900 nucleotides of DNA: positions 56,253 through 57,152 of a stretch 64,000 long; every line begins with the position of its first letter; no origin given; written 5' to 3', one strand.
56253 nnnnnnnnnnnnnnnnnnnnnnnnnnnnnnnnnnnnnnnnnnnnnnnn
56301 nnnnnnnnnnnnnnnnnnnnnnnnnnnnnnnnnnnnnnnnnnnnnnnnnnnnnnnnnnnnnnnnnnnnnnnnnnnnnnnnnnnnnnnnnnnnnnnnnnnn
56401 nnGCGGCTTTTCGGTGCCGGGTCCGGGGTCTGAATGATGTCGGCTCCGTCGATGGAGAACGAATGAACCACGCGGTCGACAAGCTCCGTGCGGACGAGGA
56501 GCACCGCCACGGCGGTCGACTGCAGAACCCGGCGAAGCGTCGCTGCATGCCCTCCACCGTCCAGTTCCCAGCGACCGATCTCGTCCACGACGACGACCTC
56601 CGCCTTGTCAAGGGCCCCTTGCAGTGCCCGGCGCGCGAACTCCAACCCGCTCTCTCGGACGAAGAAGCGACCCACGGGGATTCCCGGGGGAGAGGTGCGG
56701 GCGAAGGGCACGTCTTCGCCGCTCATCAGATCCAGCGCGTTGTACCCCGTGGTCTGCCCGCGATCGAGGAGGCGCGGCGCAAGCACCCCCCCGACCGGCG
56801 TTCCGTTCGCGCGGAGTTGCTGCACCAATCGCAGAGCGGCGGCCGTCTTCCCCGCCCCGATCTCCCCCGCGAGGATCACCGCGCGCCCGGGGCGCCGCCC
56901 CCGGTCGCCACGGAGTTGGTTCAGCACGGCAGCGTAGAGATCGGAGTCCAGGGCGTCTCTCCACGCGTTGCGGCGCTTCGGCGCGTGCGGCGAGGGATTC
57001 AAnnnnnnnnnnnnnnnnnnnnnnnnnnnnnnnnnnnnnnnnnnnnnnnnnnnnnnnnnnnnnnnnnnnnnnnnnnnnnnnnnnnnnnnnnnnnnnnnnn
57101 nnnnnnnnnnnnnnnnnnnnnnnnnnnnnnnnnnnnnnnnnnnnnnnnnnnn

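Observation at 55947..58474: NTPase_1 (THEP1-like) P-loop domain fused to a PNPOx-like FMN-binding domain, co-transcribed with a TrpB-fold PLP enzyme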

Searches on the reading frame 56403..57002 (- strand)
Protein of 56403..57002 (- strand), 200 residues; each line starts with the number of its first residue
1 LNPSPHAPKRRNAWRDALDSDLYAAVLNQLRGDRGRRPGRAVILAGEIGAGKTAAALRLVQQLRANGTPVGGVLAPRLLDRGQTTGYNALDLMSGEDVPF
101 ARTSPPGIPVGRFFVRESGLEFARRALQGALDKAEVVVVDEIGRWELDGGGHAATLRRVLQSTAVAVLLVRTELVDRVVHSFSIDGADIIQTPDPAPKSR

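Call 53: find_homologous_proteins(query=window:56403-57002:-, max_evalue=0.00001)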
Query window:56403-57002:- (200 aa): 12 proteins with E <= 0.00001 among 2459 candidates.
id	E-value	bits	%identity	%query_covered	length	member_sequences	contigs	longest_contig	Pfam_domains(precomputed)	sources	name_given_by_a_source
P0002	1.3e-58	216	58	99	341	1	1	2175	PF01243.28,PF03266.22,PF16242.12,PF10649.16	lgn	-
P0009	6.9e-51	191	54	85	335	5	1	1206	PF01243.28,PF03266.22,PF16242.12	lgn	-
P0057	4.1e-47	179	51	88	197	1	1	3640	PF03266.22,PF10649.16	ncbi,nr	ncbi:MAG: nucleoside-triphosphatase [Candidatus Bipolaricaulis sp.]|nr:nucleoside-triphosphatase [Ca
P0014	1.6e-45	173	52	90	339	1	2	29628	PF01243.28,PF03266.22,PF16242.12,PF10649.16,PF12900.14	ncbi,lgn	ncbi:MAG: pyridoxamine 5'-phosphate oxidase family protein [Thermotogota bacterium]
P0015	9.4e-45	171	51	90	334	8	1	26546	PF01243.28,PF03266.22,PF16242.12,PF10649.16,PF12900.14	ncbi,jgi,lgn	-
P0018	1.6e-43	167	49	96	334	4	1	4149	PF01243.28,PF03266.22,PF16242.12,PF10649.16,PF12900.14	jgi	jgi:nucleoside-triphosphatase THEP1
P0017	6.1e-43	165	50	90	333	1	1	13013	PF01243.28,PF03266.22,PF16242.12,PF10649.16,PF12900.14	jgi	jgi:nucleoside-triphosphatase THEP1/general stress protein 26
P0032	6.6e-41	158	52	78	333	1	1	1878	PF01243.28,PF03266.22,PF16242.12,PF10649.16,PF12900.14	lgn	-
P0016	5.0e-40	156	49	85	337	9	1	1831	PF01243.28,PF03266.22,PF16242.12,PF10649.16,PF12900.14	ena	-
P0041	1.7e-38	151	48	82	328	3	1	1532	PF01243.28,PF03266.22,PF16242.12,PF12900.14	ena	-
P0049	7.7e-35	139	49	75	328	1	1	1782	PF01243.28,PF03266.22,PF16242.12,PF12900.14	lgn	-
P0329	1.6e-26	111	44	77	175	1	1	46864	PF03266.22,PF10649.16,PF13191.13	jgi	jgi:nucleoside-triphosphatase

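Call 54: find_encoding_contigs(protein=P0329, flank=8000, max_places=2)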
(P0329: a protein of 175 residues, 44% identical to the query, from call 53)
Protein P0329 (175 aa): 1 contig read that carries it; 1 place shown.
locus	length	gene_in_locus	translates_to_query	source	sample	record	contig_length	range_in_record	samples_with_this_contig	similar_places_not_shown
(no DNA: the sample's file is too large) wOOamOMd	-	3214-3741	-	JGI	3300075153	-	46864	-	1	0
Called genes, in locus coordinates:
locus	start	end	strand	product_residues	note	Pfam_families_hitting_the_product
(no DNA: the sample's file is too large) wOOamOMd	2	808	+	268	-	?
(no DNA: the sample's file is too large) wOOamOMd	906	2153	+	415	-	PF13742:tRNA_anti_2, PF01336:tRNA_anti-codon, PF02601:Exonuc_VII_L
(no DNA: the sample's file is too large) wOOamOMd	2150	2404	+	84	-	PF02609:Exonuc_VII_S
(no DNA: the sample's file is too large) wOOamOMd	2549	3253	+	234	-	-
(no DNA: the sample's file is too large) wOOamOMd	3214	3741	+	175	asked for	PF13191:AAA_16 (weak), PF03266:NTPase_1, PF10649:DUF2478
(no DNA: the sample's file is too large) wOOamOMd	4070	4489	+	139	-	-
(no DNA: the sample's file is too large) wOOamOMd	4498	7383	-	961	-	PF07517:SecA_DEAD, PF01043:SecA_PP_bind, PF21090:P-loop_SecA, PF07516:SecA_SW, PF02810:SEC-C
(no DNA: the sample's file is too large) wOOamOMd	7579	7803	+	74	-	-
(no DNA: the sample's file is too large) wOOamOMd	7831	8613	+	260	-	-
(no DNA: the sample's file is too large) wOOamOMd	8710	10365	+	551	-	PF00188:CAP (weak)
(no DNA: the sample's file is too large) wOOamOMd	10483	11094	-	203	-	PF21176:RecR_HhH, PF02132:RecR_ZnF (weak), PF01751:Toprim, PF13662:Toprim_4, PF21175:RecR_C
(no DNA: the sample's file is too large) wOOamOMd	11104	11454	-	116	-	PF02575:YbaB_DNA_bd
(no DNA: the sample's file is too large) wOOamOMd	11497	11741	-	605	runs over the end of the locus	PF05496:RuvB_N (faint), PF13177:DNA_pol3_delta2, PF13604:AAA_30 (weak), PF00004:AAA, PF13401:AAA_22 (weak), PF22608:DNAX_ATPase_lid, PF12169:DNA_pol3_gamma3, PF20964:DnaX_C (weak), +1 more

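Call 57: find_related_loci(query=A3, collection=metagenome_contigs, flank=8000)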
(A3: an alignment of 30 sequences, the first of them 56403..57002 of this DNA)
Query A3 (200 aa) in metagenome_contigs; peptide patterns used: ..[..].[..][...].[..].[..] (x = any residue, [..] = any of these).
600 stretches matched a pattern (row limit reached: there are more); 314 encode a relative of the query (tblastn E <= 1e-3); the best 80 are kept; 80 distinct loci.
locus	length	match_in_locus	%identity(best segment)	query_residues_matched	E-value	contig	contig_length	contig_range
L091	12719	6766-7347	51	5-199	1e-55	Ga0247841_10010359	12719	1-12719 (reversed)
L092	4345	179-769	50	5-191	1e-52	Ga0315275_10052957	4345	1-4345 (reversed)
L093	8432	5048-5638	48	5-191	9e-52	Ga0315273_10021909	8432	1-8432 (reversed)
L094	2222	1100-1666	46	4-198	2e-47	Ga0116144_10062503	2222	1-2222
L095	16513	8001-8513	45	6-185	4e-47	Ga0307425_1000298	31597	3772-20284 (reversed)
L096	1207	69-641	45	4-191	8e-47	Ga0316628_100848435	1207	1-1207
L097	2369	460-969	49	22-191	6e-45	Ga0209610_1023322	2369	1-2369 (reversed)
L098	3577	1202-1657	53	40-191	1e-44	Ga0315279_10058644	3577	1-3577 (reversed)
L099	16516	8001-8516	47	11-185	1e-42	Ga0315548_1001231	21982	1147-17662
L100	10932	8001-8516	45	5-184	4e-42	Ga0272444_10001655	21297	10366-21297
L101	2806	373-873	49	26-191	6e-42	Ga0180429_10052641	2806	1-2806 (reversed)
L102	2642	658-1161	46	21-192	4e-42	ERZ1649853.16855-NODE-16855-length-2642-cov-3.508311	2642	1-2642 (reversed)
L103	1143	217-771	40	2-185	4e-43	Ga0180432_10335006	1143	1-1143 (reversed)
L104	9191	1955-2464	45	13-185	7e-41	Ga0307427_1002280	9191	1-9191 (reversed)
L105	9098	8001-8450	52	35-184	7e-37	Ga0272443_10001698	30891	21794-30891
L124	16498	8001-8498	39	36-200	2e-26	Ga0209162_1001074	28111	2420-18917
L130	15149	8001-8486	36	42-193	1e-23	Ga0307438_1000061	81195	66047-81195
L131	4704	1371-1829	33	34-185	1e-23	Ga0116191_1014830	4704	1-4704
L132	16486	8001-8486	36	42-193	1e-23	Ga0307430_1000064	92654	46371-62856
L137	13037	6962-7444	35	42-192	1e-22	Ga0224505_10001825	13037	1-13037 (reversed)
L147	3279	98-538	34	42-182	1e-21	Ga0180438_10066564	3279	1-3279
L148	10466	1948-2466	33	26-197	2e-21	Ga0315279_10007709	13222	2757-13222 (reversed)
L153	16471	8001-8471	31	21-179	1e-20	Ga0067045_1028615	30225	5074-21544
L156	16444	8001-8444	39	38-179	1e-20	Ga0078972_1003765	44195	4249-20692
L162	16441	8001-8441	34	42-182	3e-20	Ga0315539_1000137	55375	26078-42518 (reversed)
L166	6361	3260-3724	29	38-190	6e-20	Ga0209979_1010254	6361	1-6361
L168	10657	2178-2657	35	39-194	1e-19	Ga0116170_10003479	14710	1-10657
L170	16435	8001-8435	39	42-184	5e-19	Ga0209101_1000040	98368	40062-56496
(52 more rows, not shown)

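Call 61: search_protein_families(library=pfam, proteins=[L132:7285-7986:+, L156:6651-8681:+, L137:7584-8528:-, L147:1700-2647:-, L162:4549-7143:-, L170:13024-13827:-], max_evalue=0.01)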
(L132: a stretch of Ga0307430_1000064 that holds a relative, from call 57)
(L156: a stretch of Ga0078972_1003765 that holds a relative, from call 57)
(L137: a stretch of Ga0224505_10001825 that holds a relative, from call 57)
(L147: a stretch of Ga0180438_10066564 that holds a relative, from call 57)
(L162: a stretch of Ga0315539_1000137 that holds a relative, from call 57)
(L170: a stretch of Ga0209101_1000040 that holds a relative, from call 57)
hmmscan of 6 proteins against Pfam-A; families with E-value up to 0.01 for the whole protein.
L132:7285-7986:+ (233 aa): 0 families

L156:6651-8681:+ (676 aa): 2 families
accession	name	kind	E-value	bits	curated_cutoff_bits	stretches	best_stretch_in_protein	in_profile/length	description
PF03266.21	NTPase_1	-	4.5e-17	62.8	23.9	1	455-590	2-135/168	NTPase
PF20720.3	nSTAND3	-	0.0033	17.6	27.2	1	453-479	18-44/155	Novel STAND NTPase 3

L137:7584-8528:- (314 aa): 2 families
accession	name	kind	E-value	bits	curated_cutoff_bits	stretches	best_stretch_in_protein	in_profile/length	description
PF05853.18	BKACE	-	6.4e-104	347.6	24.8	1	6-306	1-274/274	beta-keto acid cleavage enzyme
PF01207.24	Dus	-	0.0028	17.3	20.4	1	31-97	138-201/311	Dihydrouridine synthase (Dus)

L147:1700-2647:- (315 aa): 11 families
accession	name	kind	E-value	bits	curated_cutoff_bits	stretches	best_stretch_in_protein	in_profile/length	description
PF02737.24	3HCDH_N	-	1.5e-58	198.2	22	1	8-188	1-179/180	3-hydroxyacyl-CoA dehydrogenase, NAD binding domain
PF00725.27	3HCDH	-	5.8e-22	78.5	22.1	1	191-288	1-96/97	3-hydroxyacyl-CoA dehydrogenase, C-terminal domain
PF03446.21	NAD_binding_2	-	2.3e-08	34.7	21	1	9-135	2-108/161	NAD binding domain of 6-phosphogluconate dehydrogenase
PF03807.23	F420_oxidored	-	2e-05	25.5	21.6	1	9-66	2-46/94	NADP oxidoreductase coenzyme F420-dependent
PF01210.29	NAD_Gly3P_dh_N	-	0.00011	22.7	23.1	1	9-117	2-98/158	NAD-dependent glycerol-3-phosphate dehydrogenase N-terminus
PF07992.20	Pyr_redox_2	-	0.00014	21.8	26.1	1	7-79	143-214/291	Pyridine nucleotide-disulphide oxidoreductase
PF00106.31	adh_short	-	0.0011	18.9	26.6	1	9-101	3-99/195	short chain dehydrogenase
PF01488.26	Shikimate_DH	-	0.0013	19.3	24.3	1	7-86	13-95/138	Shikimate / quinate 5-dehydrogenase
PF02558.23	ApbA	-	0.0016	18.5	22.2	1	9-81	1-78/150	Ketopantoate reductase PanE/ApbA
PF00070.33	Pyr_redox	-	0.0027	18.6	22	1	8-79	1-71/82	Pyridine nucleotide-disulphide oxidoreductase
PF01266.30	DAO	-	0.0097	15.9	27.9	0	9-38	2-31/353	FAD dependent oxidoreductase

L162:4549-7143:- (864 aa): 3 families
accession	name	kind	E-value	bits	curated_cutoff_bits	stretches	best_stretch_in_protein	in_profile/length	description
PF00384.28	Molybdopterin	-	1.2e-29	104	24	1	78-591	1-353/353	Molybdopterin oxidoreductase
PF21423.2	AhtL-like_1st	-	1.4e-21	76.3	27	1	18-71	1-54/55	Pyrogallol hydroxytransferase large subunit-like, domain 1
PF01568.27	Molydop_binding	-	3.2e-18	66.2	26.8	1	726-853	1-107/110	Molydopterin dinucleotide binding domain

L170:13024-13827:- (267 aa): 11 families
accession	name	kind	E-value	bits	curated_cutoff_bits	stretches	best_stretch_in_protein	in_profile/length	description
PF13247.11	Fer4_11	-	5.1e-22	78.4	26.2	1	68-166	2-100/100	4Fe-4S dicluster domain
PF12838.12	Fer4_7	-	3e-12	47.3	27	2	12-92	1-52/52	4Fe-4S dicluster domain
PF12797.12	Fer4_2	-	2e-09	37.2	24.5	2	100-120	2-22/22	4Fe-4S binding domain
PF13237.11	Fer4_10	-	8.5e-09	35.6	25.5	2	71-119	4-53/53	4Fe-4S dicluster domain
PF00037.32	Fer4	-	1e-08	35.1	21.1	1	101-121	1-21/24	4Fe-4S binding domain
PF13187.11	Fer4_9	-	1.7e-08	34.8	27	2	12-92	1-51/52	4Fe-4S dicluster domain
PF14697.11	Fer4_21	-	2.4e-05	24.8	35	1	74-120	6-53/59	4Fe-4S dicluster domain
PF12837.12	Fer4_6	-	0.00022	21.4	25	1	103-121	4-22/24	4Fe-4S binding domain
PF13484.11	Fer4_16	-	0.00024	22.2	30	0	151-167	7-22/66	4Fe-4S double cluster binding domain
PF25160.1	LdpA_Fe-S-bd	-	0.0018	18.4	27.6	0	78-120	4-40/49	LdpA Fe-S cluster-binding domain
PF12800.12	Fer4_4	-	0.0022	18.6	24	0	106-120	2-16/17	4Fe-4S binding domain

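Call 66: search_solved_structures(query=A4, max_evalue=10)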
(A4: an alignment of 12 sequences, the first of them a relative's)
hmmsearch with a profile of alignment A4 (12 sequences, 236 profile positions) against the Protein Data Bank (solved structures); distinct sequences matched with E-value up to 10: 0.

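Call 67: search_protein_families(library=ncbifam, proteins=[L099:7342-8061:+, L130:7285-7986:+, L131:159-1925:+], max_evalue=0.1)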
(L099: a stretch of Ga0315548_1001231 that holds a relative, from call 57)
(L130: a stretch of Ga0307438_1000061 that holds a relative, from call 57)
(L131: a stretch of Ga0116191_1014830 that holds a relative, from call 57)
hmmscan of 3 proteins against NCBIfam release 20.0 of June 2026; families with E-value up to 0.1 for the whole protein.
L099:7342-8061:+ (239 aa): 0 families

L130:7285-7986:+ (233 aa): 0 families

L131:159-1925:+ (588 aa): 4 families
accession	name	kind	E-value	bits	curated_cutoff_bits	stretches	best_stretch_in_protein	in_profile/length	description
NF010248.0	PRK13695.1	equivalog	1.9e-21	76.6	156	1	413-584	6-179/180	NTPase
NF041000.1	ATPase_ComGA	equivalog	0.037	13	300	1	394-436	112-154/267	competence type IV pilus ATPase ComGA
TIGR03015.1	pepcterm_ATPase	hypoth_equivalog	0.05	13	324.5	1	407-451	41-84/269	XrtA/PEP-CTERM system-associated ATPase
TIGR00150.1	T6A_YjeE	equivalog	0.051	13.4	60.1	0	405-434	17-46/135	tRNA (adenosine(37)-N6)-threonylcarbamoyltransferase complex ATPase subunit type 1 TsaE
